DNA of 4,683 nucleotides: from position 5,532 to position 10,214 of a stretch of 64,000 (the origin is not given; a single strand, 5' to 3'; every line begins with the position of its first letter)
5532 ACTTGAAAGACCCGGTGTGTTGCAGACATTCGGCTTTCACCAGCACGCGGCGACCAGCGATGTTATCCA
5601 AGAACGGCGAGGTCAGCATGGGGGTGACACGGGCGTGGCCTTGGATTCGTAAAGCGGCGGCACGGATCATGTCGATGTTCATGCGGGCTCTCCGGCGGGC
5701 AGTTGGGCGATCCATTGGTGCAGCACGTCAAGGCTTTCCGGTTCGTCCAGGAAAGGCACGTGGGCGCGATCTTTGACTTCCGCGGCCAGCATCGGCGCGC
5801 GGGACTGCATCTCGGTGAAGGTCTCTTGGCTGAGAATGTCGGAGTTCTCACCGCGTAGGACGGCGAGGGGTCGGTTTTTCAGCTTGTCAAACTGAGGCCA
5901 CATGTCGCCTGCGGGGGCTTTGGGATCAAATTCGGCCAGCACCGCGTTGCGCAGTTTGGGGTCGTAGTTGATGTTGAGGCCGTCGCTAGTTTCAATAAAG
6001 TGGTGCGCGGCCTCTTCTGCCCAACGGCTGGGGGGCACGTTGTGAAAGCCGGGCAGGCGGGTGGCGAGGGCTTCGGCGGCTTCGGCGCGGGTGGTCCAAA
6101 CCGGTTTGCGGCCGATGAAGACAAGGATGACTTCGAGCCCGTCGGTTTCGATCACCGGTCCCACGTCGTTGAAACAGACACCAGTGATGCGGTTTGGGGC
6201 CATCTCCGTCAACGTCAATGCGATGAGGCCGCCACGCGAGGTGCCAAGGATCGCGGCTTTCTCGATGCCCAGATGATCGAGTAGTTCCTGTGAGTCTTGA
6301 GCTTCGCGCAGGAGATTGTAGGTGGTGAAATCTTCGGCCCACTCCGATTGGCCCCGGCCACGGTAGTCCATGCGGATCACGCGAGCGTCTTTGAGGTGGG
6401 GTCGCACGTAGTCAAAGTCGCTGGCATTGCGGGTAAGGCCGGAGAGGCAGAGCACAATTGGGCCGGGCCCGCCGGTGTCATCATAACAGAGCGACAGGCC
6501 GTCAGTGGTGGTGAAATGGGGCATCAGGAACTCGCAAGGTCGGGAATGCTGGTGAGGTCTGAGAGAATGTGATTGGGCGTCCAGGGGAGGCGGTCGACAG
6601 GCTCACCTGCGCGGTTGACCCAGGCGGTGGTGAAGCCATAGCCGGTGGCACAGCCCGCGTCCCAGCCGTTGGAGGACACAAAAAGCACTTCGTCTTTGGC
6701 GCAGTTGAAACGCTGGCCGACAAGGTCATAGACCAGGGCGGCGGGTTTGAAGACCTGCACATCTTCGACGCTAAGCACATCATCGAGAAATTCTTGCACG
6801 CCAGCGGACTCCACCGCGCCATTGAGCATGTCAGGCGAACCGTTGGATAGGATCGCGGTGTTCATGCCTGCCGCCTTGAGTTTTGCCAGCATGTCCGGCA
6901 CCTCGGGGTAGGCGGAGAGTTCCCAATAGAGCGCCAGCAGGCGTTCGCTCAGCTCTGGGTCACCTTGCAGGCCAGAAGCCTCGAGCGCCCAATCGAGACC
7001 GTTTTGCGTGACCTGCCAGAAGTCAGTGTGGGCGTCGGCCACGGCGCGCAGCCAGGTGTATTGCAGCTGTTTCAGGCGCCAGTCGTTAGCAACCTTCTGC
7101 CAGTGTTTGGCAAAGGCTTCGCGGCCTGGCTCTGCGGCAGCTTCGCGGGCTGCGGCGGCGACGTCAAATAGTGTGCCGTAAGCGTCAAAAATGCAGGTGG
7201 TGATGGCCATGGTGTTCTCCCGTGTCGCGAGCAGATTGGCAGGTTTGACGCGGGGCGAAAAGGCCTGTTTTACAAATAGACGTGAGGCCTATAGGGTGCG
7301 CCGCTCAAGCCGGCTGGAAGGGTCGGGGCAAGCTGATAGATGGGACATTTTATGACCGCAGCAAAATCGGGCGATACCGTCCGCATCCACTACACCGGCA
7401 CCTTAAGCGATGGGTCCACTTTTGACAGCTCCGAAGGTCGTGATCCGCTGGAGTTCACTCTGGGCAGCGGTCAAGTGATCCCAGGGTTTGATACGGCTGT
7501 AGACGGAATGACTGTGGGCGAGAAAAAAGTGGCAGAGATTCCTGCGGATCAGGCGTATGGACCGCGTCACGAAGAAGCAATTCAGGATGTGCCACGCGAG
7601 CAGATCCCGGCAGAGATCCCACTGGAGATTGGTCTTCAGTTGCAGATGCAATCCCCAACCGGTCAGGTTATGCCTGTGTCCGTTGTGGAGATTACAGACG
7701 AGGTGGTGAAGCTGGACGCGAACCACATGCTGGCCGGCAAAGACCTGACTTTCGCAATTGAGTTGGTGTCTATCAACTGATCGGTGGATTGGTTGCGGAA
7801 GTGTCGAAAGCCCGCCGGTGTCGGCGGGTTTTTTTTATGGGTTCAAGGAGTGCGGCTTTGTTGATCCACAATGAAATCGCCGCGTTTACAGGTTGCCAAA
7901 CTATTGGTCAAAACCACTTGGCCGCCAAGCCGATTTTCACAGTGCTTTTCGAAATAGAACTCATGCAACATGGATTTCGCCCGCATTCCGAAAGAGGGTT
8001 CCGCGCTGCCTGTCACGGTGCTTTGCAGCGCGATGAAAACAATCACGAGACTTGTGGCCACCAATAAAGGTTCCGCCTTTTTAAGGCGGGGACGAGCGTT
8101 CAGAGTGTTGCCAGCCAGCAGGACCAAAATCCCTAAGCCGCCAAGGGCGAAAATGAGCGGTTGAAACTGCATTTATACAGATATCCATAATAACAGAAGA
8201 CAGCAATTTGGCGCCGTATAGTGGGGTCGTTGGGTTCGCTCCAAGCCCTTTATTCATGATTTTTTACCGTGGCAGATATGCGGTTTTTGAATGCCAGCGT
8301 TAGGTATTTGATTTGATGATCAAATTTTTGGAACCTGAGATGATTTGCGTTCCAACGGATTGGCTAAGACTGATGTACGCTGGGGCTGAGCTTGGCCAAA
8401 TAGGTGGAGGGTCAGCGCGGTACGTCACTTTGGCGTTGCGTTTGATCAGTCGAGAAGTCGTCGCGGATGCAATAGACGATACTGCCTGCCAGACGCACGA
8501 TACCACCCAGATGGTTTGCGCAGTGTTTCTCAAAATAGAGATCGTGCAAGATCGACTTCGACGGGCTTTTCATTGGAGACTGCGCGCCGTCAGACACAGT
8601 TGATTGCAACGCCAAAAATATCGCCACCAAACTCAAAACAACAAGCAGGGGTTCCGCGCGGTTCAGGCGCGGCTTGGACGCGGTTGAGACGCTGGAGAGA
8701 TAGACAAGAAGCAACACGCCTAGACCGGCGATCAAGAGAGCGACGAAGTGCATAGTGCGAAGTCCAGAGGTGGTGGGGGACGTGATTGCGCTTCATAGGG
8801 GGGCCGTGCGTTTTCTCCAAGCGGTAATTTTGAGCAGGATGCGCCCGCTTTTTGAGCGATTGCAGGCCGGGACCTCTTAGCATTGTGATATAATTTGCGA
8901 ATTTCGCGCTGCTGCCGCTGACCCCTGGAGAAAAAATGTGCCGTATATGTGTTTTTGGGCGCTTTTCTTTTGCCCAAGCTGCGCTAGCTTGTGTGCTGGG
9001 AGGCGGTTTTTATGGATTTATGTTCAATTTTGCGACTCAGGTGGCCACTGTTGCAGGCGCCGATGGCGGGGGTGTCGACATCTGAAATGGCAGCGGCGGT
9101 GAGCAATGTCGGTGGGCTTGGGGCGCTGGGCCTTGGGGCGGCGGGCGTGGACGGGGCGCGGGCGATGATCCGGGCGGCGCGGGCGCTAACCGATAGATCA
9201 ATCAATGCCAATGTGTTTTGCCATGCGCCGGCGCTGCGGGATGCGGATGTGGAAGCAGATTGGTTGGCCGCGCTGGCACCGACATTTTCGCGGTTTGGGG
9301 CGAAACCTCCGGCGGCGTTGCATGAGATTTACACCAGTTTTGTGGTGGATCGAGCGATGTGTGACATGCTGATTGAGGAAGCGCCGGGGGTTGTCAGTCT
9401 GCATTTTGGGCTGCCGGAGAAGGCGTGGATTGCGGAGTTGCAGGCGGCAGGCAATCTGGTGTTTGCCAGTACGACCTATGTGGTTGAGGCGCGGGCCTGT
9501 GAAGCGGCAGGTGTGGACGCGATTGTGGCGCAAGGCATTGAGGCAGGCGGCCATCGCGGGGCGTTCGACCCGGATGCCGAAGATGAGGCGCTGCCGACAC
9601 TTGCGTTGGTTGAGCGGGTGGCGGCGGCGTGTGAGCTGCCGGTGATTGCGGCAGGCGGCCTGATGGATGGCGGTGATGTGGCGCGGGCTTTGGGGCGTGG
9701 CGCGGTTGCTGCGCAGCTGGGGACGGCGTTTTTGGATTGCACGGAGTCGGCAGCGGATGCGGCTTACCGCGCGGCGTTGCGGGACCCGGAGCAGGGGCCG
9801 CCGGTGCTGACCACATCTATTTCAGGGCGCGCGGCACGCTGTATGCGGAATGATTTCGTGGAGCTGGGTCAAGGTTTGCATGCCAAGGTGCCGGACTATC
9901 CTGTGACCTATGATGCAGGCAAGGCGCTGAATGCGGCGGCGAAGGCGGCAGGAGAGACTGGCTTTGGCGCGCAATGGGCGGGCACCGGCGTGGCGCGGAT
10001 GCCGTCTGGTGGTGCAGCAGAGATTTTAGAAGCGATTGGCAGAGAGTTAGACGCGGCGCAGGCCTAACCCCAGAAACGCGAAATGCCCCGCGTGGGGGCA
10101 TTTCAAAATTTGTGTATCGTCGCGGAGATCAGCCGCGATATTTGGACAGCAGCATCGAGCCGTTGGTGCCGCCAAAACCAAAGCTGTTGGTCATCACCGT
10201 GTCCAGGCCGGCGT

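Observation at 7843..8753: Tandem pair of unknown small membrane proteins with a conserved His/Cys C-terminal domain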

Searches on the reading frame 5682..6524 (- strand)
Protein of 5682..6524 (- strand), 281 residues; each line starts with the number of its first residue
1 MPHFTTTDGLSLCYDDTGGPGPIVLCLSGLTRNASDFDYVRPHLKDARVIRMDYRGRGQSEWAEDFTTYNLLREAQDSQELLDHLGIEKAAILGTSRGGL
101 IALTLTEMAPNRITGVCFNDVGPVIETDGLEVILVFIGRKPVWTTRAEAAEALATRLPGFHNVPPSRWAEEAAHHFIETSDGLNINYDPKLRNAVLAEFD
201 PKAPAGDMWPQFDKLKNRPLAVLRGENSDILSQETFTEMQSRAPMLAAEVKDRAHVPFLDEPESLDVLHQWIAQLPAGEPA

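Call 70: search_protein_families(library=pfam, proteins=[window:5682-6524:-], max_evalue=0.00001)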
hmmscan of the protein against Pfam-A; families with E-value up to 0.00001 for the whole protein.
window:5682-6524:- (281 aa): 3 families
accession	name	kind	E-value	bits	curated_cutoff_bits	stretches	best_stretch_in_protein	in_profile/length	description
PF00561.26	Abhydrolase_1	-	1.7e-15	57.8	25.8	1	22-150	1-129/245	alpha/beta hydrolase fold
PF12697.13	Abhydrolase_6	-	2.9e-12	48.1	26.3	1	24-263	1-212/217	Alpha/beta hydrolase family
PF12146.15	Hydrolase_4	-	1.2e-06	28.5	27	1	23-118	6-106/239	Serine aminopeptidase, S33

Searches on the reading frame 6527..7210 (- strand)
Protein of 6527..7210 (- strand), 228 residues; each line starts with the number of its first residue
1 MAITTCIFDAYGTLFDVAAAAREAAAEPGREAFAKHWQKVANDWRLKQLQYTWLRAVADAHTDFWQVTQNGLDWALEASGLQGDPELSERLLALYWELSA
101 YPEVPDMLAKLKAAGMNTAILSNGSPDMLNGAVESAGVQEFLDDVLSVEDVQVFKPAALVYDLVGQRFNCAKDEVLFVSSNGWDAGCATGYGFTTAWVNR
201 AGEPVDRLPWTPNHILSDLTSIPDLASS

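Call 70: search_protein_families(library=pfam, proteins=[window:6527-7210:-], max_evalue=0.00001)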
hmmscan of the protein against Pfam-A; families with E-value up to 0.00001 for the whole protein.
window:6527-7210:- (228 aa): 2 families
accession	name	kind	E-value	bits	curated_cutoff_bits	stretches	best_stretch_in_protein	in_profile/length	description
PF00702.32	Hydrolase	-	1.5e-21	78.1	26.4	1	3-185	1-184/191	haloacid dehalogenase-like hydrolase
PF13419.12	HAD_2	-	1e-12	48.9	23.8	1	97-198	77-178/178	Haloacid dehalogenase-like hydrolase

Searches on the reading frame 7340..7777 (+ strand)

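Call 70: search_protein_families(library=pfam, proteins=[window:7340-7777:+], max_evalue=0.00001)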
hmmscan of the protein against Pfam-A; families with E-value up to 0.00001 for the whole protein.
window:7340-7777:+ (146 aa): 1 family
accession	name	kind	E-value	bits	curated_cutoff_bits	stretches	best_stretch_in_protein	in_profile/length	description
PF00254.34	FKBP_C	-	4.1e-25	88.4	21.1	1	7-81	4-79/94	FKBP-type peptidyl-prolyl cis-trans isomerase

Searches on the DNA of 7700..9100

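Call 76: search_rna_families(source=window, start=7700, end=9100, threshold=evalue, max_evalue=1)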
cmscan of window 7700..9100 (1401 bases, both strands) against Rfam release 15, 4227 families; matches with E-value up to 1: 2.
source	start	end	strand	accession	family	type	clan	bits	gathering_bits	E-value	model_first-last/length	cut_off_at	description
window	7771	7835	+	RF00512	Leu_leader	Cis-reg; leader;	-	20.8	50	0.18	1-148/148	no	Leucine operon leader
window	8945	8973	+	RF00489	ctRNA_p42d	Gene; antisense;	-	18.5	50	0.77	1-46/46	no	ctRNA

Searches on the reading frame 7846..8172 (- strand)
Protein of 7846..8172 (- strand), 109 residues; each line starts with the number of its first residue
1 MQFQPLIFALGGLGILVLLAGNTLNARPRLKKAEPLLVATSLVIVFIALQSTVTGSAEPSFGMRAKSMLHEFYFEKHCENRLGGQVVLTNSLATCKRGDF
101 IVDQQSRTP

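Call 4: search_protein_families(library=pfam, proteins=[window:7846-8172:-], max_evalue=10)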
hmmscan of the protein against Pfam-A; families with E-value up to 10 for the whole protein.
window:7846-8172:- (109 aa): 0 families

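Call 5: search_protein_families(library=ncbifam, proteins=[window:7846-8172:-], max_evalue=10)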
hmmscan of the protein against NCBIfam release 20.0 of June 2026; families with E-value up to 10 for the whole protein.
window:7846-8172:- (109 aa): 0 families

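Call 8: find_homologous_proteins(query=window:7846-8172:-, max_evalue=0.01)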
Query window:7846-8172:- (109 aa): 6 proteins with E <= 0.01 among 36 candidates.
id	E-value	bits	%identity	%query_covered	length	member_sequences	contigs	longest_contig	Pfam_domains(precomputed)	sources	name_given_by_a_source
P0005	1.3e-63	229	99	100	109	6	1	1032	-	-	-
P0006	2.5e-54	199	83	100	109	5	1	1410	-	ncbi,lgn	-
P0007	4.1e-54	198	85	99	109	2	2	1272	-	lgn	-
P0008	4.1e-53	195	86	99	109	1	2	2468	-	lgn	-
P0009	1.6e-52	193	82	98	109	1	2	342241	-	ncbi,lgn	-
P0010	2.4e-25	106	52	97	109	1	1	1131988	-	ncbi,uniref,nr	ncbi:hypothetical protein [uncultured Shimia sp.]|uniref:hypothetical protein n=1 Tax=uncultured Shi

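Call 36: search_protein_families(library=phrogs, proteins=[window:7846-8172:-], max_evalue=1)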
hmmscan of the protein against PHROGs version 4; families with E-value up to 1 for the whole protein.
window:7846-8172:- (109 aa): 1 family
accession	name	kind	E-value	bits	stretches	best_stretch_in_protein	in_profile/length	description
phrog_2118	-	DNA, RNA and nucleotide metabolism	0.26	11.8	1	50-92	242-285/301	HNH endonuclease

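Call 37: search_protein_families(library=padloc, proteins=[window:7846-8172:-], max_evalue=1)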
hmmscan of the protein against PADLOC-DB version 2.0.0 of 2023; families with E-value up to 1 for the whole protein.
window:7846-8172:- (109 aa): 0 families

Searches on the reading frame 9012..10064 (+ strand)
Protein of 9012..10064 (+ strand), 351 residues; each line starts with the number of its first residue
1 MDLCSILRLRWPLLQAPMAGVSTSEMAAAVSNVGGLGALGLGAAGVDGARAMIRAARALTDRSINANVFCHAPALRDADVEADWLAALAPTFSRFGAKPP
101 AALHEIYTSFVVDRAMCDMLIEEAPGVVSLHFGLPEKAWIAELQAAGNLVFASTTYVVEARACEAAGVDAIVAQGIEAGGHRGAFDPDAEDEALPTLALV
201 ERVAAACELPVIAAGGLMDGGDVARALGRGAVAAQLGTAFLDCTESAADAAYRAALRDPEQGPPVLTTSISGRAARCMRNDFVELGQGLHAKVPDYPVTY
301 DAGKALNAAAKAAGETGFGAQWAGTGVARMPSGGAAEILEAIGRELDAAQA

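Call 70: search_protein_families(library=pfam, proteins=[window:9012-10064:+], max_evalue=0.00001)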
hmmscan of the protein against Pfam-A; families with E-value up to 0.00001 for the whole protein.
window:9012-10064:+ (351 aa): 2 families
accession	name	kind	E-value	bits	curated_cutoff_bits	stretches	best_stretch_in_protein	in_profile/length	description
PF03060.21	NMO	-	1.2e-66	225.8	28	1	5-338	6-324/331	Nitronate monooxygenase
PF00478.31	IMPDH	-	1.6e-10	41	25.6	0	199-252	198-251/345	IMP dehydrogenase / GMP reductase domain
